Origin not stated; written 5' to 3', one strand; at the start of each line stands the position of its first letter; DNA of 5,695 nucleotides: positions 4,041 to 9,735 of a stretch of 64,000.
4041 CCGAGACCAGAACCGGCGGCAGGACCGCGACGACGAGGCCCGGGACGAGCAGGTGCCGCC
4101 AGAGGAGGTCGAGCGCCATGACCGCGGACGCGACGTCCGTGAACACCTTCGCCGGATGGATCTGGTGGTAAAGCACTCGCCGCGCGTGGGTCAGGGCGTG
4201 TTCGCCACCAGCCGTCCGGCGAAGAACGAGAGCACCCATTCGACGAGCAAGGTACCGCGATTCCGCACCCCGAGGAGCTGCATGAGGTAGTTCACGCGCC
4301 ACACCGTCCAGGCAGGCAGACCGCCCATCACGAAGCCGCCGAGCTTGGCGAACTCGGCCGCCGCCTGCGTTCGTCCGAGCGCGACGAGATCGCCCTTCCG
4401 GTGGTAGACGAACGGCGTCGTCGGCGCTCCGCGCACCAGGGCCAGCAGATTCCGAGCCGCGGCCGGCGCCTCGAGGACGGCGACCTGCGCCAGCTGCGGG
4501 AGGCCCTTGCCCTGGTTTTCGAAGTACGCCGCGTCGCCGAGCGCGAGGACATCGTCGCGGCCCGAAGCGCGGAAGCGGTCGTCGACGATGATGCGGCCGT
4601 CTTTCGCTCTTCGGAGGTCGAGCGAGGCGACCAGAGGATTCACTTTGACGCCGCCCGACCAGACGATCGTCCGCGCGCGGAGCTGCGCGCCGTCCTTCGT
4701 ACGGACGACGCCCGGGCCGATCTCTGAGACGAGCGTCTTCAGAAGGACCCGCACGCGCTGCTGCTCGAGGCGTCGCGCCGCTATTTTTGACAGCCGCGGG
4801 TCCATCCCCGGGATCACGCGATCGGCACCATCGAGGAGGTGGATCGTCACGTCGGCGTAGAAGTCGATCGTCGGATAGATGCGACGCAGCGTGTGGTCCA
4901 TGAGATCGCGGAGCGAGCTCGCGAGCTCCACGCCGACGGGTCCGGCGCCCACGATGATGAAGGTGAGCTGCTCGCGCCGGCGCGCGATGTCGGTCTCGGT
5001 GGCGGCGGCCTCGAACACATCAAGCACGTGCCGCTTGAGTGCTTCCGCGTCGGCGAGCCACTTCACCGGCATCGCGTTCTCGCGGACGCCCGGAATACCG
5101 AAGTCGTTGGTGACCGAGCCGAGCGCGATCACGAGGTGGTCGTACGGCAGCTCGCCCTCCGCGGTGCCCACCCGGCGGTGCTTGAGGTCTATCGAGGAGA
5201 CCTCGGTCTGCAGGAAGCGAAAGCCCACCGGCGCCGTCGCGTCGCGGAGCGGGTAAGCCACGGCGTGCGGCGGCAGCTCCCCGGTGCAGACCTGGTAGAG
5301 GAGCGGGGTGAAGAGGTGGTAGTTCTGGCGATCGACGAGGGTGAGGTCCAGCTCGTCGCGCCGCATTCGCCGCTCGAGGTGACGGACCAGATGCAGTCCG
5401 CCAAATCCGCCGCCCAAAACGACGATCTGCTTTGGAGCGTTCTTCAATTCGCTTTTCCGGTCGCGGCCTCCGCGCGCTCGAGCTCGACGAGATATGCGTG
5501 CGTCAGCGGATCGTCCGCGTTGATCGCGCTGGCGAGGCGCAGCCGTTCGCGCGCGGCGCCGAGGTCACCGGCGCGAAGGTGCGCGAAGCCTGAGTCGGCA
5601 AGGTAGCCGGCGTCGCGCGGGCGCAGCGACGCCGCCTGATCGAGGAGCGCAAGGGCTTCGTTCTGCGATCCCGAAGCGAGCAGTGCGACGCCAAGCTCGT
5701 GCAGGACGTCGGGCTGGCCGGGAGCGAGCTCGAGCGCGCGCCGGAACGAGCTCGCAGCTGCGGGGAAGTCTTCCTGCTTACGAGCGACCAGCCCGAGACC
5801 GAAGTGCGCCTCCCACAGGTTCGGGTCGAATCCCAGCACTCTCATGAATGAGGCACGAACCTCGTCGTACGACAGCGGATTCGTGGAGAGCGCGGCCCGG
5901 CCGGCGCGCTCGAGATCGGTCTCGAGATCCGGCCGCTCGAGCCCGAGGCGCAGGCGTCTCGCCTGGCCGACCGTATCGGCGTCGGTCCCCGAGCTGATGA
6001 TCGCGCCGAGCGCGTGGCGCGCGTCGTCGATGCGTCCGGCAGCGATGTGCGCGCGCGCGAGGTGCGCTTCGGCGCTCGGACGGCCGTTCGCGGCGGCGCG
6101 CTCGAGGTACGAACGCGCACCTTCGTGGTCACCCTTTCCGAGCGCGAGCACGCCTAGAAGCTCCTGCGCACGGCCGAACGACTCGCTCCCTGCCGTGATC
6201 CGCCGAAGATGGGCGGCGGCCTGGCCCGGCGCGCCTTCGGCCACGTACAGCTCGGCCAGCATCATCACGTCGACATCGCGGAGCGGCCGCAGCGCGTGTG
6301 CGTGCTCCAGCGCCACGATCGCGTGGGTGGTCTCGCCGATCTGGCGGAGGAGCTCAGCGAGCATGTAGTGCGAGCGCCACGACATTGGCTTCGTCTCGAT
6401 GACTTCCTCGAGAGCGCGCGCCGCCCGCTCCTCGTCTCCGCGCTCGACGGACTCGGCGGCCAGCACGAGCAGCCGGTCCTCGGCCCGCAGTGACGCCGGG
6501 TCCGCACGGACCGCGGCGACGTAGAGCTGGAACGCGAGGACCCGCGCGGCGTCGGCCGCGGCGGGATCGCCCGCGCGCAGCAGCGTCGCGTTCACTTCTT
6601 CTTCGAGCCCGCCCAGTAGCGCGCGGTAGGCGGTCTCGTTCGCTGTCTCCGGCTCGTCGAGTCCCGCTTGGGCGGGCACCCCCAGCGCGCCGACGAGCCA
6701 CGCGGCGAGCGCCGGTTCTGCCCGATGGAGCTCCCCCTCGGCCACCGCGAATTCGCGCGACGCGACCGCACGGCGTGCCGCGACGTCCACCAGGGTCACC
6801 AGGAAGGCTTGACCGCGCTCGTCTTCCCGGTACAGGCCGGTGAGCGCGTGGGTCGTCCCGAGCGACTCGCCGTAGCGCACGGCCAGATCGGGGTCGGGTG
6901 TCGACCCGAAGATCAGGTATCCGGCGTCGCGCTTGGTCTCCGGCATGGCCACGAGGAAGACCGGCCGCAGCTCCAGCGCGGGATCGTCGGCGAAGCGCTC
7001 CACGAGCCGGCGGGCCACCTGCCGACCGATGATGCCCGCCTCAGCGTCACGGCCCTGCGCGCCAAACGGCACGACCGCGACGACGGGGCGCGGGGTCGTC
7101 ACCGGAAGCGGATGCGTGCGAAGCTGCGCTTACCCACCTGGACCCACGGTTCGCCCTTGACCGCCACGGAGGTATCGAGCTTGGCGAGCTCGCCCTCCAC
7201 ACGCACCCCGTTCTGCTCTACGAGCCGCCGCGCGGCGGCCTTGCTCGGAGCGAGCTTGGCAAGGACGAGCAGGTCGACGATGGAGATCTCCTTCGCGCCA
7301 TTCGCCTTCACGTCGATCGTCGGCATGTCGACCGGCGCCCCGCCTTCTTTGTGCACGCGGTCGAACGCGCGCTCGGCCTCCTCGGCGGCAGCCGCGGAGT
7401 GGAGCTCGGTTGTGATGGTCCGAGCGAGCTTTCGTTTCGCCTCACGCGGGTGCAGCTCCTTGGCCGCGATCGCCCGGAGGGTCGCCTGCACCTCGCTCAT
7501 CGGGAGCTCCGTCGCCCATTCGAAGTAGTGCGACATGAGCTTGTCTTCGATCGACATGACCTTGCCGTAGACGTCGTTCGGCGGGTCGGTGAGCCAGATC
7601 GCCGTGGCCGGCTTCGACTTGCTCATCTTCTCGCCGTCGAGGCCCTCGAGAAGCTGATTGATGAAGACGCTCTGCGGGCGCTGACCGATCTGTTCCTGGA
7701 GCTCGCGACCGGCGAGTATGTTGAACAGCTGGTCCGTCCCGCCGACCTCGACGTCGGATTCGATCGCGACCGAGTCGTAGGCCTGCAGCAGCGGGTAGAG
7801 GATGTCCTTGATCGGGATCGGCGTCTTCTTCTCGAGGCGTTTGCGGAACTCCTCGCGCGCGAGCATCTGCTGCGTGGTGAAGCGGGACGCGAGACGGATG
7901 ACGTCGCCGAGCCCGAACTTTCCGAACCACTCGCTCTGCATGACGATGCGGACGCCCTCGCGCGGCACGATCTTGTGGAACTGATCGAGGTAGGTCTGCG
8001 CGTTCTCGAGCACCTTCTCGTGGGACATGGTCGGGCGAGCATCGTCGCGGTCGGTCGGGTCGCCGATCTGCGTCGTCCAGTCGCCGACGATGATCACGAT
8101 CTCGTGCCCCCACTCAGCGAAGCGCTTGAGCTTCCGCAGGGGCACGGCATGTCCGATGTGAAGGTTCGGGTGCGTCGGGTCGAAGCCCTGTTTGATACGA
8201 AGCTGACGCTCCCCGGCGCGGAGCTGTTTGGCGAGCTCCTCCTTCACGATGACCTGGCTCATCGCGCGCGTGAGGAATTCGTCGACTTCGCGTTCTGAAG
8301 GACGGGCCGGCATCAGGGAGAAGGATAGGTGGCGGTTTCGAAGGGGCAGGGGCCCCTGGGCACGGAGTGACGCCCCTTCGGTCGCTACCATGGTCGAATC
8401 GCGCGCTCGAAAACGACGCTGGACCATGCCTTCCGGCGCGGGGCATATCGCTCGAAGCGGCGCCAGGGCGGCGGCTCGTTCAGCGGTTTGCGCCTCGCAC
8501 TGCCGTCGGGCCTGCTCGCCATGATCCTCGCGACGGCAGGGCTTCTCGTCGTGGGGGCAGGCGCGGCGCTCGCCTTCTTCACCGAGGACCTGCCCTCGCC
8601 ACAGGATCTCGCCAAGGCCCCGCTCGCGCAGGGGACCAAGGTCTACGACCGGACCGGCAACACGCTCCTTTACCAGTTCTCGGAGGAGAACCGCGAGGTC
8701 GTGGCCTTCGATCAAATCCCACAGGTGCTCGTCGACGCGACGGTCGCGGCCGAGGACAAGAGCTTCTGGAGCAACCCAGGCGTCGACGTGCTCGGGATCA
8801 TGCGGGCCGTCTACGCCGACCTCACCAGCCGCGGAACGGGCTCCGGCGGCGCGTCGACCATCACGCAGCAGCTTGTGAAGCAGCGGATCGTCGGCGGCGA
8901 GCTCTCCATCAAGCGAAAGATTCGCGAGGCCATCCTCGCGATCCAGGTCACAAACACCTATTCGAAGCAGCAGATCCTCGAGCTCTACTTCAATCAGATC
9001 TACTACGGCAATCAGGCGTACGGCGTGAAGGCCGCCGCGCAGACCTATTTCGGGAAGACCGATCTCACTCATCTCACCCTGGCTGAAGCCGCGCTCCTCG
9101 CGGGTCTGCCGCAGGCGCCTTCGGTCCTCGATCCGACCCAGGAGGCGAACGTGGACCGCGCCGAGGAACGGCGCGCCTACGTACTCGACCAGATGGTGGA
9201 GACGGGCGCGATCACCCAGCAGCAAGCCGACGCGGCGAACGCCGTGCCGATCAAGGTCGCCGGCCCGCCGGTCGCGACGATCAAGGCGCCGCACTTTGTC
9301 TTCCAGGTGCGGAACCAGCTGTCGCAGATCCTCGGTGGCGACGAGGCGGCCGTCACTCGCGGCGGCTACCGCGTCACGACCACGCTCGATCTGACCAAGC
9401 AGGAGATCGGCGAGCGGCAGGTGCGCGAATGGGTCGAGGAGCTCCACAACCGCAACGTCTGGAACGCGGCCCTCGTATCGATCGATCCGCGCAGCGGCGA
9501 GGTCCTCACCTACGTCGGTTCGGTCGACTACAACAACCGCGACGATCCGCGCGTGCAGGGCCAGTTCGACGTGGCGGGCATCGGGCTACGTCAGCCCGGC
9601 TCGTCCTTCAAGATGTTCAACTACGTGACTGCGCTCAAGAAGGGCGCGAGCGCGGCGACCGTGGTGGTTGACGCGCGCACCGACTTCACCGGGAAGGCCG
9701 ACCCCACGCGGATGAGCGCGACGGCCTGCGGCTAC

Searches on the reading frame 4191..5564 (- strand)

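Call 5: search_protein_families(library=pfam, proteins=[window:4191-5564:-], max_evalue=0.001)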
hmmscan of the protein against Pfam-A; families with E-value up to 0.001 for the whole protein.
window:4191-5564:- (457 aa): 5 families
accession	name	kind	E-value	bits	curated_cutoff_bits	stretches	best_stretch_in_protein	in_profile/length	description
PF07992.20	Pyr_redox_2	-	1.3e-45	156.6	26.1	1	46-366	2-291/291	Pyridine nucleotide-disulphide oxidoreductase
PF00070.33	Pyr_redox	-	5.2e-10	40.1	22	1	203-283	3-67/82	Pyridine nucleotide-disulphide oxidoreductase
PF22366.1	NDH2_C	-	1.8e-07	31.6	27.7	1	390-451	2-61/62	NDH2 C-terminal domain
PF01266.30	DAO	-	2.7e-06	27.6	27.9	0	257-315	150-217/353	FAD dependent oxidoreductase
PF13454.12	NAD_binding_9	-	1.7e-05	25.3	21.8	0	48-81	1-34/155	FAD-NAD(P)-binding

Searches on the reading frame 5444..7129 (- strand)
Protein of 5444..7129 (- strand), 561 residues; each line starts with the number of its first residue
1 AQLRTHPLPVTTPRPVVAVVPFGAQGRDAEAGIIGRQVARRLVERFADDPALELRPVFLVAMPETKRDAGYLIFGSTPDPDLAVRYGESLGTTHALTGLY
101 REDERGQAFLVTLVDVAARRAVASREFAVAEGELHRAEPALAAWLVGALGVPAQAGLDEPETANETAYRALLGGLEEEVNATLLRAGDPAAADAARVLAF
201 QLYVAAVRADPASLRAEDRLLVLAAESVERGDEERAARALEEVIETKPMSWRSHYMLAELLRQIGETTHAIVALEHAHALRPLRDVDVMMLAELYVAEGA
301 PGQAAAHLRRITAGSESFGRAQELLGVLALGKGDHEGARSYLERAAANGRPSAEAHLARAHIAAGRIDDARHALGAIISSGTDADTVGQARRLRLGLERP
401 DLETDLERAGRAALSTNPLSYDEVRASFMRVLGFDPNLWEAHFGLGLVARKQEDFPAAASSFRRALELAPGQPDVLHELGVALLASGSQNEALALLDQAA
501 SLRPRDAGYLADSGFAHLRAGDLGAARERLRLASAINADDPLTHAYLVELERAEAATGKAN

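Call 5: search_protein_families(library=pfam, proteins=[window:5444-7129:-], max_evalue=0.001)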
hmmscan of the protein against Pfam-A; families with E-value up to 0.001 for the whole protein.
window:5444-7129:- (561 aa): 16 families
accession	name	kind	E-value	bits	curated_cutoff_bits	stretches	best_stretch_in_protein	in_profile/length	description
PF14559.12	TPR_19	-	1.3e-20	74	25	3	329-383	1-57/68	Tetratricopeptide repeat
PF07719.23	TPR_2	-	3.3e-19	67.8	27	1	439-471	1-33/34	Tetratricopeptide repeat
PF13432.12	TPR_16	-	2.8e-16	60.1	32.7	3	436-473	28-65/65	Tetratricopeptide repeat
PF13181.12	TPR_8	-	1.1e-14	53.7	25.7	0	440-470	2-32/34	Tetratricopeptide repeat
PF00515.34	TPR_1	-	2.2e-14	53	27.8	1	440-470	2-32/34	Tetratricopeptide repeat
PF13414.12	TPR_11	-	1.2e-13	50.9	26.8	0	447-487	2-42/42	TPR repeat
PF13428.12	TPR_14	-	3.5e-13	49.3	23.5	0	440-480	2-42/44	Tetratricopeptide repeat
PF23914.1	TPR_CcmH_CycH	-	5.8e-13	49.4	42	2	444-540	55-155/158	Cytochrome c-type biogenesis protein H TPR domain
PF13431.12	TPR_17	-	2.2e-11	43.5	24.4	0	462-493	2-33/34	Tetratricopeptide repeat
PF12895.13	ANAPC3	-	1.8e-08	35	27.2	0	217-276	23-81/82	Anaphase-promoting complex, cyclosome, subunit 3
PF13174.12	TPR_6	-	2e-08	34.8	26.3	0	440-470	1-31/33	Tetratricopeptide repeat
PF13424.12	TPR_12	-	1.4e-07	32.1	30.1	0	421-469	26-75/77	Tetratricopeptide repeat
PF25064.1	ARM_TT21_5th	-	1.5e-07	32.1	27.8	0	221-278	5-62/117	TT21 fifth ARM repeats domain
PF13371.12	TPR_9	-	2.1e-07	31.3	35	0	485-541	7-63/73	Tetratricopeptide repeat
PF13176.12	TPR_7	-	2.5e-06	27.6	27.9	0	441-474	1-34/36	Tetratricopeptide repeat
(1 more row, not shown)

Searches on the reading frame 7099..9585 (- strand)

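Call 5: search_protein_families(library=pfam, proteins=[window:7099-9585:-], max_evalue=0.001)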
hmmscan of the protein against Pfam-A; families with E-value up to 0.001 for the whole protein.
window:7099-9585:- (828 aa): 3 families
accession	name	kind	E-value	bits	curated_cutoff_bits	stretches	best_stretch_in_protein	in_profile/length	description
PF00579.31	tRNA-synt_1b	-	3e-74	250.4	21.1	1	459-744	3-290/292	tRNA synthetases class I (W and Y)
PF22421.1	SYY_C-terminal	-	6e-07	29.7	27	1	753-801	8-53/83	Tyrosine--tRNA ligase SYY-like C-terminal domain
PF01479.30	S4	-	0.00015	21.8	22.8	1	771-802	5-36/48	S4 domain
